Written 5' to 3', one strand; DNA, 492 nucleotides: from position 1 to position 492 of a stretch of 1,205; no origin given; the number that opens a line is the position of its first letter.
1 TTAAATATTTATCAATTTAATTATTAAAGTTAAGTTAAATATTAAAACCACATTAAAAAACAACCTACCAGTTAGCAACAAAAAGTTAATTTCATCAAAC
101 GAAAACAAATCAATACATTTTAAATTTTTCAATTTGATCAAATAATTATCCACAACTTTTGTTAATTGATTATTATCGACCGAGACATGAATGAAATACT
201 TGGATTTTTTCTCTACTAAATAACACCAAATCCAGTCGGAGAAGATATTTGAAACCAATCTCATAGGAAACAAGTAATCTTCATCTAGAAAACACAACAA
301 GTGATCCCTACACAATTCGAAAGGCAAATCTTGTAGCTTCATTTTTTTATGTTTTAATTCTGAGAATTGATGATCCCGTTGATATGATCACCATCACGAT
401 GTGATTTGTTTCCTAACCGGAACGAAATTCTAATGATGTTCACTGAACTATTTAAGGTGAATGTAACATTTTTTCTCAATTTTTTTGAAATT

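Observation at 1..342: Minimal F-box-only ORF with no room for a substrate-binding domain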

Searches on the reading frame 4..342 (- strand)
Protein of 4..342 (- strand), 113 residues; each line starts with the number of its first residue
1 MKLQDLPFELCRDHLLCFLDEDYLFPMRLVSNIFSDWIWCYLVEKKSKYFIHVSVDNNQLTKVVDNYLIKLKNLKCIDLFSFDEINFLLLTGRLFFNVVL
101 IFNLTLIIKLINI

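Call 6: search_protein_families(library=pfam, proteins=[window:4-342:-], max_evalue=10)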
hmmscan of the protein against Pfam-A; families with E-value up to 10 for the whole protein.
window:4-342:- (113 aa): 1 family
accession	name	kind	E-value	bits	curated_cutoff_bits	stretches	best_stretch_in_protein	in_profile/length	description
PF12799.13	LRR_4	-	0.01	16.5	27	1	54-85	7-39/44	Leucine Rich repeats (2 copies)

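Call 7: find_homologous_proteins(query=window:4-342:-, max_evalue=10)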
Query window:4-342:-: 6 candidates shared short words with the query, none scored E <= 10.
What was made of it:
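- The word-index protein search found no homologue (call 7).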

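Call 8: find_encoding_contigs(protein=window:4-342:-, flank=10000)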
Protein window:4-342:- (113 aa): no gene with exactly this product is on record in the collection.
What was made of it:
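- Tried and rejected: Exact look-up of the ORF as a called gene: not on record (call 8).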

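Call 12: search_solved_structures(query=window:4-342:-, max_evalue=10, show_alignments=3)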
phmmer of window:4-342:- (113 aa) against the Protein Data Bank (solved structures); distinct sequences matched with E-value up to 10: 4.
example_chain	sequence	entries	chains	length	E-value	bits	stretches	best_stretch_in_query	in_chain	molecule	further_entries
4j0m_A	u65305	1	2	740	0.24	15.1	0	22-79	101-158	Serine/threonine-protein kinase BRI1-like 1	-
4pq8_A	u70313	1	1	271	1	13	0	53-80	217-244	DESIGNED PROTEIN OR465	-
4r5d_A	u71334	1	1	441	1.1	13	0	53-80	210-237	Leucine rich repeat protein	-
9uob_B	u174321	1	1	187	1.3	12.8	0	38-84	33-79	Somatic embryogenesis receptor kinase 1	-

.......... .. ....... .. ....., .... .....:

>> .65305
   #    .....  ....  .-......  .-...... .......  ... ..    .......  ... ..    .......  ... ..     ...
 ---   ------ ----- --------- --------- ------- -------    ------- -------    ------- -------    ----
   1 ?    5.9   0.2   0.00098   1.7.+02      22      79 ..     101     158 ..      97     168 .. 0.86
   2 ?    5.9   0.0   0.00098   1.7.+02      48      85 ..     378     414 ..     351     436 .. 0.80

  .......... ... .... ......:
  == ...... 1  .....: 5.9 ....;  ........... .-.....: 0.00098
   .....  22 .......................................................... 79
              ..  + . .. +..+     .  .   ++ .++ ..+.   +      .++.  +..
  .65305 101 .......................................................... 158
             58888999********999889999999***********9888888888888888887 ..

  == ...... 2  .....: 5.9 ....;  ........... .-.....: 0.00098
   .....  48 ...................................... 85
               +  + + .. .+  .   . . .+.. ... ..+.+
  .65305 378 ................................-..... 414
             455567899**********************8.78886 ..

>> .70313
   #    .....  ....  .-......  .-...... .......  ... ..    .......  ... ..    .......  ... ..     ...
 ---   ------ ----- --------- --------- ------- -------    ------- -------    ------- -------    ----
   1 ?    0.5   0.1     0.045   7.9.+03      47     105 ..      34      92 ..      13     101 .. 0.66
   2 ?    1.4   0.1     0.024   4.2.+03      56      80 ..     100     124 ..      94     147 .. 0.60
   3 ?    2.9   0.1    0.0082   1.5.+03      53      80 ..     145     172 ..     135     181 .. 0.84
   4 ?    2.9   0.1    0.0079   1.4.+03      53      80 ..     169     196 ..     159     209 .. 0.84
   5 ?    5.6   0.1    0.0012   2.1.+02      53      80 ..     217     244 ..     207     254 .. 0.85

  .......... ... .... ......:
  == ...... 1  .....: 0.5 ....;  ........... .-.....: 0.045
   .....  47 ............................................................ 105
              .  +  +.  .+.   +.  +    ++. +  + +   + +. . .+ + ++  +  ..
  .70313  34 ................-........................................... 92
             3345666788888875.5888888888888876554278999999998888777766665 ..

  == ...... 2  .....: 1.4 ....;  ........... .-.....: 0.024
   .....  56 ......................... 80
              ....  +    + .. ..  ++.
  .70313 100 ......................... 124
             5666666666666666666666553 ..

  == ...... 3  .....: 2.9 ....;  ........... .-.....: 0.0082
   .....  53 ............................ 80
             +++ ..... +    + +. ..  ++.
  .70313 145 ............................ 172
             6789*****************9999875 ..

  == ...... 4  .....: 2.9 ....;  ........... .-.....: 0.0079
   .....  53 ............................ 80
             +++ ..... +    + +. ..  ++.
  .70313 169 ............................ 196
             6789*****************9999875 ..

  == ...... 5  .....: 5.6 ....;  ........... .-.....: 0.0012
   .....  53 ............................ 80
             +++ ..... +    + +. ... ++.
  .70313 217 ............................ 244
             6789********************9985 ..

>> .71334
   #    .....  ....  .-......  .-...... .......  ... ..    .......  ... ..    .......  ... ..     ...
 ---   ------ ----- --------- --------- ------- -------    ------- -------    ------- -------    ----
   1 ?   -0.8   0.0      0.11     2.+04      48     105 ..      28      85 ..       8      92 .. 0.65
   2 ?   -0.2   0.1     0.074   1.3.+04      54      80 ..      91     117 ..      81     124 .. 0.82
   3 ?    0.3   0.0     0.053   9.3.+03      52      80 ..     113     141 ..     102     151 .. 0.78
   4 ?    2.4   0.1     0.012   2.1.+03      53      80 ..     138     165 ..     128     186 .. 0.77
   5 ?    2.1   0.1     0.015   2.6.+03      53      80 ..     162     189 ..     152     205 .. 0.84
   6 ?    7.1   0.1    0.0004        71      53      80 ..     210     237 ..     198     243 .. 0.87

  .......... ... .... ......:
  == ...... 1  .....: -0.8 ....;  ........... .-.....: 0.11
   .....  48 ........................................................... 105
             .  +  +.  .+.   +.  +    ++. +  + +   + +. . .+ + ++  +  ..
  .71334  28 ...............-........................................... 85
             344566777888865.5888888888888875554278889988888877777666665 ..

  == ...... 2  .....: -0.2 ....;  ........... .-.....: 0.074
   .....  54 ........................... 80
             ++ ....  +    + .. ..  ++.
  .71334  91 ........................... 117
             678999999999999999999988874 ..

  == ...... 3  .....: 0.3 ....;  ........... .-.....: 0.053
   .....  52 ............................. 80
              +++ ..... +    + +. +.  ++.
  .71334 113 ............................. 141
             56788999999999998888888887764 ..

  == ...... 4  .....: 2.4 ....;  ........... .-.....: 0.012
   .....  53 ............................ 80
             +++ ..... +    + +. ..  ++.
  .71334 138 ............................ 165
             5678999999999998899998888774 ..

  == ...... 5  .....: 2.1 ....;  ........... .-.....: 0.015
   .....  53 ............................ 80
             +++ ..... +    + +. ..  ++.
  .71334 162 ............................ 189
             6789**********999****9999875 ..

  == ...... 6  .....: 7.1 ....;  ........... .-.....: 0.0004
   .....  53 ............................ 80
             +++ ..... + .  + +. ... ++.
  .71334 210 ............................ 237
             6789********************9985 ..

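Call 16: search_protein_families(library=ncbifam, proteins=[window:4-342:-], max_evalue=10)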
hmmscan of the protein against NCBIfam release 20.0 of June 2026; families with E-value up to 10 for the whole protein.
window:4-342:- (113 aa): 0 families
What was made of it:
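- Tried and rejected: NCBIfam scan: nothing, as expected for a eukaryote (call 16).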

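Call 17: search_protein_representatives(protein=window:4-342:-)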
Query: 113 residues. Proteins with E-value up to 0.001 (for the whole library): 10; up to 1e-10: 6; up to 1e-30: 1. The best 10 are listed.
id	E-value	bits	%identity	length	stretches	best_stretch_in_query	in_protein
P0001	3.6e-51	188.6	93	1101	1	1-96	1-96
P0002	9.3e-21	90.6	43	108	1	3-95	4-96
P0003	9.8e-13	64.7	51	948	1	27-91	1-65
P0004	2.8e-12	63.2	40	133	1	5-93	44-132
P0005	3.2e-12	63.1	44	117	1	1-95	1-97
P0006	1.5e-11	60.9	40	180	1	6-95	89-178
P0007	1.8e-06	44.5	37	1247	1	6-91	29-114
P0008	1.4e-05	41.7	35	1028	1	6-85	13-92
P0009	3.9e-04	37.0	29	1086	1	8-83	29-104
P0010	4.6e-04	36.8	34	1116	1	3-87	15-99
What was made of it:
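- phmmer against 1.84 billion representatives: P0001 (1101 aa) at E 3.6e-51, matching query residues 1-96 to protein residues 1-96 (call 17).
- Tried and rejected: This was a sensitivity failure of the index for short queries, not absence: the exhaustive search then found a 98%-identical protein (call 17).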

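Call 18: search_protein_families(library=pfam, proteins=[window:67-342:-], max_evalue=10)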
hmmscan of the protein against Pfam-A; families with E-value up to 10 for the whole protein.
seq(92 aa): 1 family
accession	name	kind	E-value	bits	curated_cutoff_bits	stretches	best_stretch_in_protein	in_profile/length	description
PF12799.13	LRR_4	-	0.0075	16.9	27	1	54-85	7-39/44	Leucine Rich repeats (2 copies)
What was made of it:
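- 208..336 (-): Divergent F-box-like segment, residues 3-45, with predicted helices 8-16, 21-27 and 32-44. There is no direct Pfam hit (calls 6, 18).
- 88..201 (-): First leucine-rich repeat, residues about 48-85, with a strand-helix-strand layout. This is the start of the long LRR solenoid of the full protein. Pfam LRR_4 at E 0.0074-0.01 for residues 54-85, below threshold (calls 6, 18).
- On F-box domain (Pfam PF00646 / PF12937): No hit at E<=10 for the 113-aa ORF, for residues 1-49 or for residues 1-92 (calls 6, 18).
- Checked: Pfam F-box (PF00646) and F-box-like (PF12937) give no hit at E<=10, whether for the whole ORF, residues 1-49 or residues 1-92 (calls 6, 18).
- The window protein gives no Pfam F-box hit, even at E<=10 (calls 6, 18). 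No Pfam F-box hit (calls 6, 18).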

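Call 21: search_protein_families(library=pfam, proteins=[P0001, P0003, P0007, P0008, P0009, P0010], max_evalue=1)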
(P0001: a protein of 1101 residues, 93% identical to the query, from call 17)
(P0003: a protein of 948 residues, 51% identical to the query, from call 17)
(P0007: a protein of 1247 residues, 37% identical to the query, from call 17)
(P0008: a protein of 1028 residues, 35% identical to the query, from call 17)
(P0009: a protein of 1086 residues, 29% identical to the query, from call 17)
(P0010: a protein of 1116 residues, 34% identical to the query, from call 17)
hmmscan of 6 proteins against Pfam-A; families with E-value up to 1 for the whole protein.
P0001 (1101 aa): 3 families
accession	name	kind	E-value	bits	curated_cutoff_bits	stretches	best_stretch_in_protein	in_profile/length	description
PF23598.1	LRR_14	-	0.00011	21.5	40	1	311-507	88-271/353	Leucine-rich repeat region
PF22486.2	MATH_2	-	0.012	16.3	32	1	894-956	19-81/136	MATH domain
PF18497.6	RNase_3_N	-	0.13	12.7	26.8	1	194-228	17-51/95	Ribonuclease III N-terminal domain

P0003 (948 aa): 3 families
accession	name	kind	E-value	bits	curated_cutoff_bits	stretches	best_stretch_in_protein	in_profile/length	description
PF01852.25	START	-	0.00039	20.3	22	1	712-922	19-205/207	START domain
PF00615.24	RGS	-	0.011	16.6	23.9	1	604-654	69-117/117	Regulator of G protein signaling domain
PF11932.13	DUF3450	-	0.22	11.2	32.6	1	421-470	77-124/241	Protein of unknown function (DUF3450)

P0007 (1247 aa): 4 families
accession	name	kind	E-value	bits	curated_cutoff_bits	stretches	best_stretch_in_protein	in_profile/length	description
PF22486.2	MATH_2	-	1.2e-15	58.4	32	2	1096-1167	16-81/136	MATH domain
PF00917.32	MATH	-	0.00015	22.5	21.2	1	1096-1139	6-39/113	MATH domain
PF25019.1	LRR_R13L1-DRL21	-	0.02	15.3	27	0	349-419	33-104/127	R13L1/DRL21 LRRs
PF24758.1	LRR_At5g56370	-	0.77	9.8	27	0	208-267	37-96/227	FBD-associated F-box protein At5g56370, LRR repeats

P0008 (1028 aa): 5 families
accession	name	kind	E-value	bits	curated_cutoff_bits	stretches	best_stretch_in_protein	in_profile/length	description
PF23952.1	LRR_EndoS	-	0.00028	21.5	27.9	1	465-523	27-88/116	Endo-beta-N-acetylglucosaminidase EndoS LRR domain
PF12937.12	F-box-like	-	0.015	15.5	24.3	1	21-46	11-36/47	F-box-like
PF00646.38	F-box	-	0.034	14.5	20.5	1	21-50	11-40/43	F-box domain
PF22486.2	MATH_2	-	0.044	14.5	32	1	906-980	19-94/136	MATH domain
PF00917.32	MATH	-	0.056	14.1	21.2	1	907-970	12-69/113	MATH domain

P0009 (1086 aa): 4 families
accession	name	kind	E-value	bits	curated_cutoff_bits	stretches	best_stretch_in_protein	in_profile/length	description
PF23598.1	LRR_14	-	1.3e-06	27.9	40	2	281-494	112-300/353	Leucine-rich repeat region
PF22486.2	MATH_2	-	9.4e-06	26.3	32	1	911-978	18-81/136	MATH domain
PF14203.11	TTRAP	-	0.04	14.5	27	0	227-255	22-51/62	Putative transposon-transfer assisting protein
PF25019.1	LRR_R13L1-DRL21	-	0.056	13.8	27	1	341-426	37-125/127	R13L1/DRL21 LRRs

P0010 (1116 aa): 3 families
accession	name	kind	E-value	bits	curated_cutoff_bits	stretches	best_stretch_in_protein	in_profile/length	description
PF24758.1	LRR_At5g56370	-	0.0051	16.9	27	1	187-293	62-166/227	FBD-associated F-box protein At5g56370, LRR repeats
PF25019.1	LRR_R13L1-DRL21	-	0.0087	16.4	27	0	424-483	68-127/127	R13L1/DRL21 LRRs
PF00917.32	MATH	-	0.037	14.7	21.2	0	855-885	13-43/113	MATH domain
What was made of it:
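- On MATH/TRAF domain protein: In relatives, P0007 passes (58.4 bits against 32), and P0001, P0008 and P0009 are sub-threshold (call 21).
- Closest known: MATH/TRAF-domain substrate adaptors, for example SPOP/BPM. Same: P0007 scores 58.4 bits on MATH_2 against a cut-off of 32, and the orthologue P0001 is sub-threshold at E 0.012 (call 21).
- MATH_2 scores 58.4 bits against a cut-off of 32 in P0007, and is sub-threshold in P0001, P0008 and P0009 (call 21).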

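Call 22: list_cluster_members(proteins=[P0001, P0002, P0003, P0005, P0007, P0010])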
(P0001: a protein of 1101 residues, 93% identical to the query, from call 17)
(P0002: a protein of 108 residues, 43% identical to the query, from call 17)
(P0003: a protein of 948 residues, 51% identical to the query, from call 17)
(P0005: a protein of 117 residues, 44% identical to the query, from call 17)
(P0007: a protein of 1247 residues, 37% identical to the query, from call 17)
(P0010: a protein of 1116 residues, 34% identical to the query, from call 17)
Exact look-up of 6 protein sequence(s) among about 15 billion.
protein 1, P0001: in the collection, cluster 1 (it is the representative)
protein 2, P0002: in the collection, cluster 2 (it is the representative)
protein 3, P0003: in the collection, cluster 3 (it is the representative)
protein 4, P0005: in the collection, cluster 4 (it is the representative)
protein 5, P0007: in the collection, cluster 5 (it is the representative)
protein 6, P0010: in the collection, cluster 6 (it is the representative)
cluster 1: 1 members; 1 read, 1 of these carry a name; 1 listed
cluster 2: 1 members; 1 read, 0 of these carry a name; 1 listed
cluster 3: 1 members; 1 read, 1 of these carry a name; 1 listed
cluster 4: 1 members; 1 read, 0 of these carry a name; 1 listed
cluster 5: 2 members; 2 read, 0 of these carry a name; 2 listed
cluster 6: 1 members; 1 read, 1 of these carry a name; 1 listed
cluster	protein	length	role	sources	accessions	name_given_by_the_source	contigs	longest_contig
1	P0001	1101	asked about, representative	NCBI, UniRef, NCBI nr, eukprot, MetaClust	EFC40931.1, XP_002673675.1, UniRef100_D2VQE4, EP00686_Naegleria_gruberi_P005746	hypothetical protein NAEGRDRAFT_80857 [Naegleria gruberi] | MATH domain-containing protein n=1 Tax=Naegleria gruberi TaxID=5762 RepID=D2VQE4_NAEGR | uncharacterized protein NAEGRDRAFT_80857 [Naegleria gruberi]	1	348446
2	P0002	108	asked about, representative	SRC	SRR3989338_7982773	-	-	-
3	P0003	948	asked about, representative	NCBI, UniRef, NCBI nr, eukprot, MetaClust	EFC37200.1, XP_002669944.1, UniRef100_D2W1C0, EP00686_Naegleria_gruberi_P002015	predicted protein [Naegleria gruberi] | Predicted protein n=1 Tax=Naegleria gruberi TaxID=5762 RepID=D2W1C0_NAEGR | uncharacterized protein NAEGRDRAFT_53933 [Naegleria gruberi]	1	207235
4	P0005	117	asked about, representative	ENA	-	-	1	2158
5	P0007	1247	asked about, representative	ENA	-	-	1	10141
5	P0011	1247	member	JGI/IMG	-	-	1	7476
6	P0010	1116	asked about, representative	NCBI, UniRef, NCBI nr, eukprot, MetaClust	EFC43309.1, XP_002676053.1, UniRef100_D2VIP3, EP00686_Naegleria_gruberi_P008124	Hypothetical protein NAEGRDRAFT_68748 [Naegleria gruberi] | MATH domain-containing protein n=1 Tax=Naegleria gruberi TaxID=5762 RepID=D2VIP3_NAEGR | uncharacterized protein NAEGRDRAFT_68748 [Naegleria gruberi]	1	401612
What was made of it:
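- The orthologue is annotated as a spliced 1101-aa protein (call 22).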

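Call 23: find_encoding_contigs(protein=P0001, flank=6000, max_places=3)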
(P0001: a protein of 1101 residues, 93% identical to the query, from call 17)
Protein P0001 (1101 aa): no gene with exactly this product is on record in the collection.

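Call 24: find_encoding_contigs(protein=P0007, flank=6000, max_places=3)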
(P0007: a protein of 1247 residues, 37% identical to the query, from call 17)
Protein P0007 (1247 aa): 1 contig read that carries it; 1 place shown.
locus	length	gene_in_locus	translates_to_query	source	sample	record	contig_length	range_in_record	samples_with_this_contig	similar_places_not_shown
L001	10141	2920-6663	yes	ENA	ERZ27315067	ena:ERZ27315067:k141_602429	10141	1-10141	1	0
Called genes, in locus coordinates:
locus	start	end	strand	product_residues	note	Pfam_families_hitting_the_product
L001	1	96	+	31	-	?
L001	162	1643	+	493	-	PF15365:PNRC (weak)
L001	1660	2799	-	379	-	PF07719:TPR_2 (faint), PF13424:TPR_12 (faint), PF13432:TPR_16 (faint), PF25575:TPR_BSK1_C (weak), PF13181:TPR_8 (faint), PF13414:TPR_11 (faint), PF00515:TPR_1 (weak), PF05002:SGS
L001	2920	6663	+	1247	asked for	PF22486:MATH_2 (weak)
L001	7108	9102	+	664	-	PF23409:Beta-prop_EML, PF25175:Beta-prop_WDR5, PF24796:WDR55, PF25172:Beta-prop_WDR3_2nd, PF24805:EIF3I, PF24807:WD40_CDC20-Fz, PF24814:WD40_Prp19, PF23409:Beta-prop_EML, +25 more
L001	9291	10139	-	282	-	?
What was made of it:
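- The conserved product is therefore the long protein (call 24).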

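Call 25: find_encoding_contigs(protein=P0005, flank=6000, max_places=3)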
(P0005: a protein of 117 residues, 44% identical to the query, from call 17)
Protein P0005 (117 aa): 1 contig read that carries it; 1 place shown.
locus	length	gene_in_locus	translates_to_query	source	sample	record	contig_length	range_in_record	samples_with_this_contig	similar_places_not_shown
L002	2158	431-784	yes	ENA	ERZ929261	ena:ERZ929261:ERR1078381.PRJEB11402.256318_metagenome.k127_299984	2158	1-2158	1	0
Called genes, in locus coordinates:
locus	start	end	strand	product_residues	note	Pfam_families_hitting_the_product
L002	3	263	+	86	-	?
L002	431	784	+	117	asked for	-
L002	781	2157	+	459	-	?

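Call 28: find_homologous_proteins(query=P0001, max_evalue=0.001)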
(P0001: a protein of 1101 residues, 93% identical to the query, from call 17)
Query P0001 (1101 aa): 4 proteins with E <= 0.001 among 8000 candidates.
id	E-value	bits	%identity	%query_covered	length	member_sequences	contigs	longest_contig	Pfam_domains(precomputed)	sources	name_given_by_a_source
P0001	0.0e+0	2463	100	100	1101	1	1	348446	-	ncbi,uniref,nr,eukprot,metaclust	ncbi:hypothetical protein NAEGRDRAFT_80857 [Naegleria gruberi]|uniref:MATH domain-containing protein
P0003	6.0e-120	420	40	37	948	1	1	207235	-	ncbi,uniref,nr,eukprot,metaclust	ncbi:predicted protein [Naegleria gruberi]|uniref:Predicted protein n=1 Tax=Naegleria gruberi TaxID=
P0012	5.1e-87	311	31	79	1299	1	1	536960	-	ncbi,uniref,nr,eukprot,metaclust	ncbi:predicted protein [Naegleria gruberi]|uniref:Predicted protein n=1 Tax=Naegleria gruberi TaxID=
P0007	3.3e-77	279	28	98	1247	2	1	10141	PF22486.3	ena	-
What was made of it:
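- Closest known: Naegleria gruberi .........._80857. Different: No public source annotates an F-box on this protein; the precomputed Pfam field is '-' (call 28).
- The family has several paralogues in N. gruberi (P0003, P0010, P0012), so duplicates exist (calls 22, 28).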

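Call 31: search_solved_structures(query=A1, max_evalue=10, show_alignments=4)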
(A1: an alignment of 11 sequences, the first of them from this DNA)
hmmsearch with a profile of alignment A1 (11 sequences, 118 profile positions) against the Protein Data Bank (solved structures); distinct sequences matched with E-value up to 10: 4.
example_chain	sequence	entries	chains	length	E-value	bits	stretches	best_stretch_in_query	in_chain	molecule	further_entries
3dze_A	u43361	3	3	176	0.97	12.9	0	74-116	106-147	ATP synthase subunit s, mitochondrial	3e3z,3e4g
3e2j_A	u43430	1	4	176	0.98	12.8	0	74-116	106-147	ATP synthase subunit s, mitochondrial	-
9cb3_A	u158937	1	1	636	1.4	12.3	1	9-46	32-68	Cyclin-F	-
4r58_A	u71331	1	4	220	4.8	10.6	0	85-114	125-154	Leucine Rich Repeat protein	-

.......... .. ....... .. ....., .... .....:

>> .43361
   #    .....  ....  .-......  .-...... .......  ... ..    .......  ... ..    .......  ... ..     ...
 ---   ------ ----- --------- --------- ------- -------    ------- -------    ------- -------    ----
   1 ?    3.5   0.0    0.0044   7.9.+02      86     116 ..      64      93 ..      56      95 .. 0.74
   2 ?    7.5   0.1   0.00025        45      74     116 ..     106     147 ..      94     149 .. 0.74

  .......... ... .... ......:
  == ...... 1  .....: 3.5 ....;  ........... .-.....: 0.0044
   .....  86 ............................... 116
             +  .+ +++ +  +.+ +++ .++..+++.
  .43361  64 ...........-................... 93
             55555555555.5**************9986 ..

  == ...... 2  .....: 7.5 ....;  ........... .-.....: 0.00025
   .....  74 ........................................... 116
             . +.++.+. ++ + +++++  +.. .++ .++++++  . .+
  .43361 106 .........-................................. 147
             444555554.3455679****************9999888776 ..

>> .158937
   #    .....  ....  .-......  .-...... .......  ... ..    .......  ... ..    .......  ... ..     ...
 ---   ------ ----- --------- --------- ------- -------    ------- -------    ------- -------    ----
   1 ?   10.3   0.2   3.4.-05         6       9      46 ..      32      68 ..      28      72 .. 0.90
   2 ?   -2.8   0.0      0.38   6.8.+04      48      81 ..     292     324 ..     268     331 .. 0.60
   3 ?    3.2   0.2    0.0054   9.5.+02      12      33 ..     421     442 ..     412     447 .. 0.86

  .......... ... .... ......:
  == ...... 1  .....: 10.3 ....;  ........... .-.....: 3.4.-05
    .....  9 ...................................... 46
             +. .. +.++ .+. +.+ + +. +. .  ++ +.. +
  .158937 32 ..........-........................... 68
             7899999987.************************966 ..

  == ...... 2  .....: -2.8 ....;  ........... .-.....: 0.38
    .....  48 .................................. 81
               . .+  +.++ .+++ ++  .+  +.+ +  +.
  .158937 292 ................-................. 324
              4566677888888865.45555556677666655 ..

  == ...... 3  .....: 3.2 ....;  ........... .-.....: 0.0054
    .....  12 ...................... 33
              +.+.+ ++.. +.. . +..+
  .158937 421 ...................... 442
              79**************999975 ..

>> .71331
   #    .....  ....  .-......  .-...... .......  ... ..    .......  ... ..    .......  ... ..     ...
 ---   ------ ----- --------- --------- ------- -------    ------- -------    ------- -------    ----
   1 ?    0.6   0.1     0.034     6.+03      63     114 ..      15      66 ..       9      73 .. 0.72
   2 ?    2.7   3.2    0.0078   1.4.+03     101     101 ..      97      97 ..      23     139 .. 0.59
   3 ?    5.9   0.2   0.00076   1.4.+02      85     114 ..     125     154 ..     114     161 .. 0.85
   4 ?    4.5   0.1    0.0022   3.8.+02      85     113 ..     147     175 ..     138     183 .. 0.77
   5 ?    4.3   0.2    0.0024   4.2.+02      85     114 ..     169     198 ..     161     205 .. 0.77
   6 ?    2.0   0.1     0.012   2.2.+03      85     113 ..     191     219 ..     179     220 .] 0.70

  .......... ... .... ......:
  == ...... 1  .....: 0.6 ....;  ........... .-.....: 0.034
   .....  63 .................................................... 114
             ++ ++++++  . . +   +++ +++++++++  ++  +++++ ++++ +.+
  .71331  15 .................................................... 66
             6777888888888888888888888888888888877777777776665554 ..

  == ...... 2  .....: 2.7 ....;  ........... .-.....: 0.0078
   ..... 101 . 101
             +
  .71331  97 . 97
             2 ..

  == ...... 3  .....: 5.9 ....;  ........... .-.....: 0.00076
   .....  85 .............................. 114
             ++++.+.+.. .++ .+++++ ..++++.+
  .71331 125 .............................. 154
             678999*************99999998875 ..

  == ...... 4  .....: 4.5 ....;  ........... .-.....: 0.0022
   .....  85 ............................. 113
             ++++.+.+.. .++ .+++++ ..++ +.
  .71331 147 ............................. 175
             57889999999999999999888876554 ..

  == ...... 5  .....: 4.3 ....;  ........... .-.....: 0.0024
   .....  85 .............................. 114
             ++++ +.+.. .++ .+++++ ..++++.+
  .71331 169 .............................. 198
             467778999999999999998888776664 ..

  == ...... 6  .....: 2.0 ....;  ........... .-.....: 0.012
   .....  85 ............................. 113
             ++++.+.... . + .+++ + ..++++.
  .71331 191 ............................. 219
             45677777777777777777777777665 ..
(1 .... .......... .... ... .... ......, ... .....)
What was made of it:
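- On F-box domain (Pfam PF00646 / PF12937): The family profile against the PDB gives only the cyclin F F-box at E 1.4, which is not significant (call 31).
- The family profile hits only the cyclin F F-box in the PDB, at a non-significant E of 1.4 (call 31).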
